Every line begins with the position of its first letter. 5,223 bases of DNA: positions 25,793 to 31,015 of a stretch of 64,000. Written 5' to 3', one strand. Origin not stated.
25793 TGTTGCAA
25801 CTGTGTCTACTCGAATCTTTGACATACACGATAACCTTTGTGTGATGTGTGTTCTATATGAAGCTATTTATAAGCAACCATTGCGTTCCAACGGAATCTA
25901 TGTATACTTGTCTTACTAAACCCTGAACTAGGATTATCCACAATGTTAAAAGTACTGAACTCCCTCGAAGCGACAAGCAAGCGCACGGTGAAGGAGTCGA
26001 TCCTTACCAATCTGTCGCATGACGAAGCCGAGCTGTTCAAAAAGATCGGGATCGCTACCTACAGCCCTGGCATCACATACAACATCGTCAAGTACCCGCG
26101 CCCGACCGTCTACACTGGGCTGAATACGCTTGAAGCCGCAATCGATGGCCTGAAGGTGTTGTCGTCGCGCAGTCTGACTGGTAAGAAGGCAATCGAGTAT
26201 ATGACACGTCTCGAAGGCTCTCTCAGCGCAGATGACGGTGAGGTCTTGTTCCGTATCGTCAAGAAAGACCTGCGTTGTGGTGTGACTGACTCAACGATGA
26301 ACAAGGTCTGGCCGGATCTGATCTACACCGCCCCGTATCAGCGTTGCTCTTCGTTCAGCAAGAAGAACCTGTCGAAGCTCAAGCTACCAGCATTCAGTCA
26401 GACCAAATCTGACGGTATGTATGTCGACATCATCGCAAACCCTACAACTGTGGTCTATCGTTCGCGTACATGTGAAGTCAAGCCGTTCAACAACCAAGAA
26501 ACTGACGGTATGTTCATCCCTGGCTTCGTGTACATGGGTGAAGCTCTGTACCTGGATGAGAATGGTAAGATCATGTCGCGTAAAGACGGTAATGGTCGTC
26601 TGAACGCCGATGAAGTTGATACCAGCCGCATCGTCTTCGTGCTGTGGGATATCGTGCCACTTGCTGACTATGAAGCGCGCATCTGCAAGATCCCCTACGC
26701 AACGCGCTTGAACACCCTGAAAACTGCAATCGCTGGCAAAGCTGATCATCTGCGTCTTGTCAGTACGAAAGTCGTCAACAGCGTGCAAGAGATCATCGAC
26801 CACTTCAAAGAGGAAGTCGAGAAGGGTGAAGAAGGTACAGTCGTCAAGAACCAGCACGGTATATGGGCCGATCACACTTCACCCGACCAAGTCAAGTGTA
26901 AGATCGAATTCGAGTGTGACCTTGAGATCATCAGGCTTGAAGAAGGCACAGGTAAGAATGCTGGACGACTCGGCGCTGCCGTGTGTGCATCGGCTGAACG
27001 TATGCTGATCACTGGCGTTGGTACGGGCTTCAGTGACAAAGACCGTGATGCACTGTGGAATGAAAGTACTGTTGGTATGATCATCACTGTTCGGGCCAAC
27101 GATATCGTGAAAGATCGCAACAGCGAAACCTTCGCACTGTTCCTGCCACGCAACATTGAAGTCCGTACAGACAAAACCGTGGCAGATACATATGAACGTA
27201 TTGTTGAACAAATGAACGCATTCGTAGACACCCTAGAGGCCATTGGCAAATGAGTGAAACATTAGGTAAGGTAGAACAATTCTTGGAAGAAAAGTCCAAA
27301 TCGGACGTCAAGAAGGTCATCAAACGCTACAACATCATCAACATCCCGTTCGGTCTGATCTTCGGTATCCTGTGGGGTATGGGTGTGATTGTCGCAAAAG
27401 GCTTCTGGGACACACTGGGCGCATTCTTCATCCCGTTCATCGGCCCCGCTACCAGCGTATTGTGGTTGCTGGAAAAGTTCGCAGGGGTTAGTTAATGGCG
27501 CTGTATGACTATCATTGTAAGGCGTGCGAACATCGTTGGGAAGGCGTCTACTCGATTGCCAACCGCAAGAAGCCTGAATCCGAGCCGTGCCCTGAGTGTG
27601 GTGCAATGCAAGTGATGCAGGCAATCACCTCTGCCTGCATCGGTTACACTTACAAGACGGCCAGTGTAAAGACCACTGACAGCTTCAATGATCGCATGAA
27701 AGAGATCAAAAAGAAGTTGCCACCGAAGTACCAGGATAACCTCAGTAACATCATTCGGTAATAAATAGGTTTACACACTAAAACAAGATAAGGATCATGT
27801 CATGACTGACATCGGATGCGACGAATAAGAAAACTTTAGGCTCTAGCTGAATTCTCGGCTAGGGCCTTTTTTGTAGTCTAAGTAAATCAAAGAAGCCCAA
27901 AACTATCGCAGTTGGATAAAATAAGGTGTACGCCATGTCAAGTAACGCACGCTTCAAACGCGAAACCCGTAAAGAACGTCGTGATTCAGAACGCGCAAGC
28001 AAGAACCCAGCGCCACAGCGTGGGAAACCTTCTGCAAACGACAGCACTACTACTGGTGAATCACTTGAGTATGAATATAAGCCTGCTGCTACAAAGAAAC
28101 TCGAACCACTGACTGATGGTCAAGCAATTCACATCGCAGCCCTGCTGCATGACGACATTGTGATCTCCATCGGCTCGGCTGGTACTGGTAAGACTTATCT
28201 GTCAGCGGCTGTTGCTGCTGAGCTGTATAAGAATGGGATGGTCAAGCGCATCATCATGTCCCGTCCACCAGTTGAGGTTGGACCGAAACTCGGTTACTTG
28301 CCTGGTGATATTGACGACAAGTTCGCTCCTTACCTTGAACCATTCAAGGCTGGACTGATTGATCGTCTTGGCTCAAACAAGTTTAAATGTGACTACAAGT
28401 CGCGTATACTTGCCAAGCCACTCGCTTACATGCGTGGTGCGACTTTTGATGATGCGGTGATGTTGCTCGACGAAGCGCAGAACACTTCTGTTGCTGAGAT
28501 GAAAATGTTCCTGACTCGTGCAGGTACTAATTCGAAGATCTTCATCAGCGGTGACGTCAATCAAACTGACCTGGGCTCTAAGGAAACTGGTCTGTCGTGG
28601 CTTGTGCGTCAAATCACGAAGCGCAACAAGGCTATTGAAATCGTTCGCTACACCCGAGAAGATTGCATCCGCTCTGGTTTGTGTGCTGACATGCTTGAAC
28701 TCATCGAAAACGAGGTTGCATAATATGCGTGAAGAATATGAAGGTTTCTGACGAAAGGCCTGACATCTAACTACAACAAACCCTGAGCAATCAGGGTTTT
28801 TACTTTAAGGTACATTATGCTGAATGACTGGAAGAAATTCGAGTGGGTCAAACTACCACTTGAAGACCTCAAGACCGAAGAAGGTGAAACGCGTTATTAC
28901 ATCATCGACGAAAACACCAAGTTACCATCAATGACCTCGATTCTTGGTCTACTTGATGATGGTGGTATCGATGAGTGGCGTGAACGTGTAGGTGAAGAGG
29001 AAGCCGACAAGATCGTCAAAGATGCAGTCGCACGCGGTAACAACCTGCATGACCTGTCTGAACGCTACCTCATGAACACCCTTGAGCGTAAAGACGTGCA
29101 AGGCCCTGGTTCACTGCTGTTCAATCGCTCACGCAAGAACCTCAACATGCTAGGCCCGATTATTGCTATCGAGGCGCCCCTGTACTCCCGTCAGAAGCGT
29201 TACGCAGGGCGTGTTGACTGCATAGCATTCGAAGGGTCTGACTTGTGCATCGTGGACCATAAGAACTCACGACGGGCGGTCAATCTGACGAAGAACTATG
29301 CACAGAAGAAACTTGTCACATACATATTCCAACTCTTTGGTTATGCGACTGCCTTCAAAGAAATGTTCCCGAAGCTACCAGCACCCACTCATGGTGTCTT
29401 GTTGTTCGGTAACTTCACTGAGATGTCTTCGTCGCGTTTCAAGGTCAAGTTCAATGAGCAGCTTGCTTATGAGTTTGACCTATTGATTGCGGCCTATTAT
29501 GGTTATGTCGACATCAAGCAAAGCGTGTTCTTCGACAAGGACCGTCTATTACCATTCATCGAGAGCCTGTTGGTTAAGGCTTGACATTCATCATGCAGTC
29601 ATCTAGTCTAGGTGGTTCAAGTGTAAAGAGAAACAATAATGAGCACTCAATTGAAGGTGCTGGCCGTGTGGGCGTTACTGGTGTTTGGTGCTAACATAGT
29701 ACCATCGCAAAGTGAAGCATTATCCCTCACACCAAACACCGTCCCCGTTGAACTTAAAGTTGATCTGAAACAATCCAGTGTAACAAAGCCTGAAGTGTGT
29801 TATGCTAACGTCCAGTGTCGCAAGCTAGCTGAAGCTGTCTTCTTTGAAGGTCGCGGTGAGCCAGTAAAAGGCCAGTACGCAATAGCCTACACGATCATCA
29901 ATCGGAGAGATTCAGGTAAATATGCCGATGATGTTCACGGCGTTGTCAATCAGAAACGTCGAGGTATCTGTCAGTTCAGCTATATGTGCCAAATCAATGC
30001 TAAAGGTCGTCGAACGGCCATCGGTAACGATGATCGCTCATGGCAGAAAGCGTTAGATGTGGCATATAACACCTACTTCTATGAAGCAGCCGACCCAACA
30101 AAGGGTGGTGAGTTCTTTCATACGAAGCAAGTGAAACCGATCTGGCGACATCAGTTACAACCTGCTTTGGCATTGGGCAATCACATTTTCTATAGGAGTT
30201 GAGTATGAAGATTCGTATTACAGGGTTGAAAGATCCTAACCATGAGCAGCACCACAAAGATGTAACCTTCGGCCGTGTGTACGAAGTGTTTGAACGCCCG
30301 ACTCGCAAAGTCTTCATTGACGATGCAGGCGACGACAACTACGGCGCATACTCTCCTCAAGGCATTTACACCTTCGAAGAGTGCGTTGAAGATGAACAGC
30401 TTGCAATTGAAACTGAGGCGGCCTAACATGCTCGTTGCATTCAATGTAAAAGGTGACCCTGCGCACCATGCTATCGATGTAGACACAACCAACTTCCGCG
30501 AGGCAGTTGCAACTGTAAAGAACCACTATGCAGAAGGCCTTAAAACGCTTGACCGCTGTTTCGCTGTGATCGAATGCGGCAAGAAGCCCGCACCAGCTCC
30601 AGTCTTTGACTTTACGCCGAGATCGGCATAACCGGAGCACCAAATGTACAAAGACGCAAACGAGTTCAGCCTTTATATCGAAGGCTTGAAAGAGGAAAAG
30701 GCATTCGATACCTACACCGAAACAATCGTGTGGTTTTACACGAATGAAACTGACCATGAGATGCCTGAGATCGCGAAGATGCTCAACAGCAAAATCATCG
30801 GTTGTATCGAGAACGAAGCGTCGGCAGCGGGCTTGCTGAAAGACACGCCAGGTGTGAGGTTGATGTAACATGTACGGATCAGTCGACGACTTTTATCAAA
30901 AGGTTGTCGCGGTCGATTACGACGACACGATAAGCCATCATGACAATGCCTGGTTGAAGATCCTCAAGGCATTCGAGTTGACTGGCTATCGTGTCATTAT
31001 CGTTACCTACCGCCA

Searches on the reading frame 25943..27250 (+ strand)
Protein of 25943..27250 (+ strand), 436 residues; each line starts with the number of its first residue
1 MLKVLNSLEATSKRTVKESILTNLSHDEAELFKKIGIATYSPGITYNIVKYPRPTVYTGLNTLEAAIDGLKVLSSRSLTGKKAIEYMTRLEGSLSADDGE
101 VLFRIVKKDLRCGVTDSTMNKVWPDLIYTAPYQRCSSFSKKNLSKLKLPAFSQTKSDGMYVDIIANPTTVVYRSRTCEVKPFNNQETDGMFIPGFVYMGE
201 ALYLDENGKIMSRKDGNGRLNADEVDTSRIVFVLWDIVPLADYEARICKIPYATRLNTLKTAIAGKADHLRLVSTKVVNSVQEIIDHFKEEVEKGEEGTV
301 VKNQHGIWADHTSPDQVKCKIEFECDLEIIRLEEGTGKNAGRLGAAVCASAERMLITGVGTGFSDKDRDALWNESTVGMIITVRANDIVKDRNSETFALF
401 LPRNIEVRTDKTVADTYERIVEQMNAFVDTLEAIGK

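Call 11: search_protein_families(library=phrogs, proteins=[window:25943-27250:+], max_evalue=0.001)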
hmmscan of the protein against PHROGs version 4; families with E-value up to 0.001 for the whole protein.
window:25943-27250:+ (436 aa): 1 family
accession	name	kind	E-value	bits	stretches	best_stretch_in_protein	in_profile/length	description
phrog_114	-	DNA, RNA and nucleotide metabolism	2.6e-113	380.8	1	1-432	91-522/634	ATP-dependent DNA ligase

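Call 15: search_dna_similar(query=window:25943-27250:+, collection=phages, mode=protein, max_rows=25)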
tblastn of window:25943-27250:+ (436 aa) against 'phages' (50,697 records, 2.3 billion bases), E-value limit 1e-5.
Records with a match: 2208; places in all: 2208; records where one place covers at least 80% of the query: 1803.
Best place of each record, by identity: <60% 2208.
By first word of the organism name: Escherichia 671; Klebsiella 335; Vibrio 237; Salmonella 203; Shigella 89; Aeromonas 72; Acinetobacter 72; Enterobacter 63; Campylobacter 55; Enterobacteria 49; and 56 more.
By host as written in the record: - 353; Escherichia coli 278; Klebsiella pneumoniae 114; Escherichia coli O157:H7 37; Salmonella enterica 29; Escherichia coli B 28; Escherichia coli str. K-12 substr. MG1655 26; Aeromonas salmonicida 23; and 549 more.
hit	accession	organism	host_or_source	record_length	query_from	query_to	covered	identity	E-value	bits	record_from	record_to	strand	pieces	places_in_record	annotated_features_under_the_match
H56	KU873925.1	Pseudomonas phage pf16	Pseudomonas putida PpG1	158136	1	436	100%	55.1%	8e-143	456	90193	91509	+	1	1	hypothetical protein (x2) | promoter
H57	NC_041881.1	Pseudomonas phage pf16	Pseudomonas putida PpG1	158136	1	436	100%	55.1%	8e-143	456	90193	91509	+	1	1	hypothetical protein (x2) | promoter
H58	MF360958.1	Salicola phage SCTP-2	Salicola sp. PV4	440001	3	436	100%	37.3%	1e-73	256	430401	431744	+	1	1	536: DNA ligase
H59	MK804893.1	Aeromonas phage 2L372D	Aeromonas hydrophila;Aeromonas ...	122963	1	434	100%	35.7%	8e-67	237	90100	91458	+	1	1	putative DNA ligase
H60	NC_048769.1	Aeromonas phage 2L372D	Aeromonas hydrophila;Aeromonas ...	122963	1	434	100%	35.7%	8e-67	237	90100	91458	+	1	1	putative DNA ligase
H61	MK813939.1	Aeromonas phage 4L372D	Aeromonas hydrophila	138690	1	434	100%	35.7%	8e-67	237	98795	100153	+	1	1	4L372D_173: putative DNA ligase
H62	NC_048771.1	Aeromonas phage 4L372D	Aeromonas hydrophila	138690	1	434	100%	35.7%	8e-67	237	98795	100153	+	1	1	4L372D_173: putative DNA ligase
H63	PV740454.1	Vibrio phage CZ01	Vibrio natriegens Vmax (CCTCC PV ...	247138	1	427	98%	35.5%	2e-47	180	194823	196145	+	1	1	ATP-dependent DNA ligase | hypothetical protein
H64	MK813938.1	Aeromonas phage 2L372X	Aeromonas hydrophila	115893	1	434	100%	34.9%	8e-64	228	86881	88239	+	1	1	2L372X_155: putative DNA ligase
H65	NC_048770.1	Aeromonas phage 2L372X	Aeromonas hydrophila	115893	1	434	100%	34.9%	8e-64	228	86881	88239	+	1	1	2L372X_155: putative DNA ligase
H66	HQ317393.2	Vibrio phage nt-1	Vibrio natriegens HER1138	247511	1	427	98%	35.1%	3e-47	179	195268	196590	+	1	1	DNA ligase | hypothetical protein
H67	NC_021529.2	Vibrio phage nt-1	Vibrio natriegens HER1138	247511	1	427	98%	35.1%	3e-47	179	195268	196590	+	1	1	ATP-dependent DNA ligase | hypothetical protein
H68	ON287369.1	Serratia phage vB_SmaM-ChuuTotoro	Serratia marcescens LVF3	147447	3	436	100%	34.4%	5e-56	205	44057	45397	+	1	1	DNA ligase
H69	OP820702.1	Aeromonas phage vB_AdhM_DL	Aeromonas dhakensis AM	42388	1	434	100%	34.4%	2e-62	224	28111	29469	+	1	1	DNA ligase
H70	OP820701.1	Aeromonas phage vB_AdhM_TS9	Aeromonas dhakensis AM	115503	1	434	100%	34.4%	2e-62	224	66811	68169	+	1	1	DNA ligase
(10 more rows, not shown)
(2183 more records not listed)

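Call 16: get_annotated_region(hit=H57, flank=9000)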
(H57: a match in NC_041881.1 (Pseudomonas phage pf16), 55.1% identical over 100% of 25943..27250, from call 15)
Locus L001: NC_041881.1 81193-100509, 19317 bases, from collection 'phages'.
description: Pseudomonas phage pf16, complete genome.
organism: Pseudomonas phage pf16 (NCBI taxid 1815630)
taxonomy: Viruses; Duplodnaviria; Heunggongvirae; Uroviricota; Caudoviricetes; Chakrabartyvirus; Chakrabartyvirus pf16
host: Pseudomonas putida PpG1; source: -; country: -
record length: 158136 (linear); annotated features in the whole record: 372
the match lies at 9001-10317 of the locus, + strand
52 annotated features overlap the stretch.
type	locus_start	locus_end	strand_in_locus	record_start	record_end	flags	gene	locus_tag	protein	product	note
CDS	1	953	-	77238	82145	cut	-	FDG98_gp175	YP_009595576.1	hypothetical protein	pf16_gp123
CDS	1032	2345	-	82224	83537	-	-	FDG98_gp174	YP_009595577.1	baseplate wedge subunit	pf16_gp124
regulatory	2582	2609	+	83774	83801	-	-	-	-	promoter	putative phage specific promoter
CDS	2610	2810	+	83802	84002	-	-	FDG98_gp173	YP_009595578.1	hypothetical protein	pf16_gp125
CDS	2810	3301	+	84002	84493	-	-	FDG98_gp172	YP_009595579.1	ATPase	pf16_gp126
CDS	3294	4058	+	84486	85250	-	-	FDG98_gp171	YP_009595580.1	NinI-like serine-threonine phosphatase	pf16_gp127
CDS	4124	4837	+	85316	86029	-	-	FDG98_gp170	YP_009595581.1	hypothetical protein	pf16_gp128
regulatory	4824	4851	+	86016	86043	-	-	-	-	promoter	putative phage specific promoter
CDS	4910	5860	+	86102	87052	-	-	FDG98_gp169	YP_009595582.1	clamp loader of DNA polymerase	pf16_gp129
regulatory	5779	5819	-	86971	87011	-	-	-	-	promoter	putative Sigma70 promoter element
CDS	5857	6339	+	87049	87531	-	-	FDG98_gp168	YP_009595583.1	clamp loader of DNA polymerase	pf16_gp130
CDS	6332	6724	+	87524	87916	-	-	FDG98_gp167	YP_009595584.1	translation repressor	pf16_gp131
CDS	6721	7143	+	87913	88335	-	-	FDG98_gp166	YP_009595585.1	hypothetical protein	pf16_gp132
CDS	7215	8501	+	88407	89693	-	-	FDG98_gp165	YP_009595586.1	helicase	pf16_gp133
CDS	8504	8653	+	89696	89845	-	-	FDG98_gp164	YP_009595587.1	hypothetical protein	pf16_gp134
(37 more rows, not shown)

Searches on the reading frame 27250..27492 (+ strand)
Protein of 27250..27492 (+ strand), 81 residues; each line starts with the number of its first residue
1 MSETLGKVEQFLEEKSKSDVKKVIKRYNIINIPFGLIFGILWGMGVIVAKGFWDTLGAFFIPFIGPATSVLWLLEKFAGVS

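Call 11: search_protein_families(library=phrogs, proteins=[window:27250-27492:+], max_evalue=0.001)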
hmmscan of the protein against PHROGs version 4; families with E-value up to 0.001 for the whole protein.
window:27250-27492:+ (81 aa): 1 family
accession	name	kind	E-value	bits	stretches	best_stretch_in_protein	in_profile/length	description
phrog_16613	-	unknown function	3.5e-08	34.2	1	35-76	6-47/51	-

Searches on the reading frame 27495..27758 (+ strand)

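Call 11: search_protein_families(library=phrogs, proteins=[window:27495-27758:+], max_evalue=0.001)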
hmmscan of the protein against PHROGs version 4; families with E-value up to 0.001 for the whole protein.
window:27495-27758:+ (88 aa): 3 families
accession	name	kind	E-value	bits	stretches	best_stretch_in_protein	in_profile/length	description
phrog_385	-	transcription regulation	8.2e-12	46.4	1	1-81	1-78/80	transcriptional regulator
phrog_13665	-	unknown function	3.5e-05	25.3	1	1-42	1-43/69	-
phrog_1076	-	transcription regulation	0.00012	22.6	1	1-65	91-155/339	FmdB-like transcriptional regulator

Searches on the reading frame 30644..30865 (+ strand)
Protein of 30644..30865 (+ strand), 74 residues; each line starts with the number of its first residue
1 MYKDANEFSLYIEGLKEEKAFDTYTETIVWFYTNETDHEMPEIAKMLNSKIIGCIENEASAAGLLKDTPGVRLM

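Call 53: search_protein_families(library=pfam, proteins=[window:30644-30865:+], max_evalue=0.01)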
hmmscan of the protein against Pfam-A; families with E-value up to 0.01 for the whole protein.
window:30644-30865:+ (74 aa): 1 family
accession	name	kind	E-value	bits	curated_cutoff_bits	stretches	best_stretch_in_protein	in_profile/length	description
PF16805.11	Trans_coact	-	3.4e-12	46.5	25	1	3-68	3-67/73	Phage late-transcription coactivator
